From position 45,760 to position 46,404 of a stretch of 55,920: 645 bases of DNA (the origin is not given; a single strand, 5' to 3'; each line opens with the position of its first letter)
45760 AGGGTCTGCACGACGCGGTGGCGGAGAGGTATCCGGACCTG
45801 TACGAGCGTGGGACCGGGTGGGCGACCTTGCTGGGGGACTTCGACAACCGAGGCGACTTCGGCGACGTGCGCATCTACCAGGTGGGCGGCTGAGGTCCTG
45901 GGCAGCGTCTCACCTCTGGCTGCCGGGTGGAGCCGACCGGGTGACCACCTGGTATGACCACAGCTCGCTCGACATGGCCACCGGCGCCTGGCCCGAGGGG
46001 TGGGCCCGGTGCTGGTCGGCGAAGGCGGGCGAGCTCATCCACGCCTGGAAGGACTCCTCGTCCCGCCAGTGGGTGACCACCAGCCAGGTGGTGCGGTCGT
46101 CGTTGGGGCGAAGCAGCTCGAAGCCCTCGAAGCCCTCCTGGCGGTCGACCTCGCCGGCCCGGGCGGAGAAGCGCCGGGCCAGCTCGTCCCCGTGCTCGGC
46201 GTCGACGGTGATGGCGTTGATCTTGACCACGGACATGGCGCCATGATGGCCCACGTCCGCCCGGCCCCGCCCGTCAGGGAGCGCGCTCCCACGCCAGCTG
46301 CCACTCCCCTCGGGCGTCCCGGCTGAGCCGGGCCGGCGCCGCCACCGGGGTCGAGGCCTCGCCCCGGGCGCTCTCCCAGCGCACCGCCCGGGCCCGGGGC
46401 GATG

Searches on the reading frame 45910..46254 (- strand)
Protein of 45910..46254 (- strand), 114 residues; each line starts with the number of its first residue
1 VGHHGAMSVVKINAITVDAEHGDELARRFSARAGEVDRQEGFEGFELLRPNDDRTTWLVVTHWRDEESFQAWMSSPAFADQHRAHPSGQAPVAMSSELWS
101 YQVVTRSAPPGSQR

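Call 15: search_protein_families(library=pfam, proteins=[window:45910-46254:-])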
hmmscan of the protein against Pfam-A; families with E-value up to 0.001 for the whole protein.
window:45910-46254:- (114 aa): 1 family
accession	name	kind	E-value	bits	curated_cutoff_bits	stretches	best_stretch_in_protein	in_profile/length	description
PF03992.22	ABM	-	3.4e-21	75.6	23.1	1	9-83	2-77/78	Antibiotic biosynthesis monooxygenase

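Call 89: find_encoding_contigs(protein=window:45910-46236:-, flank=6000, max_places=10)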
Protein window:45910-46236:- (108 aa): 2 contigs read that carry it; 1 place shown.
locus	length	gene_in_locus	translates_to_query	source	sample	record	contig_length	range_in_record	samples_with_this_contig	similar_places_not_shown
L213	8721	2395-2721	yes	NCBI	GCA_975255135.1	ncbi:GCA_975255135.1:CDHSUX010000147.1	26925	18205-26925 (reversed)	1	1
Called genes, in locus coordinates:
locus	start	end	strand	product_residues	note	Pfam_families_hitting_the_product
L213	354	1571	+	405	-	PF13203:DUF2201_N, PF09967:DUF2201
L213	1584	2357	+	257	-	-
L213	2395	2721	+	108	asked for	PF03992:ABM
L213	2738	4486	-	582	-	PF13231:PMT_2 (weak)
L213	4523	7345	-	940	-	PF00535:Glycos_transf_2 (weak), PF13641:Glyco_tranf_2_3, PF13632:Glyco_trans_2_3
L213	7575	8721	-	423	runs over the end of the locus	-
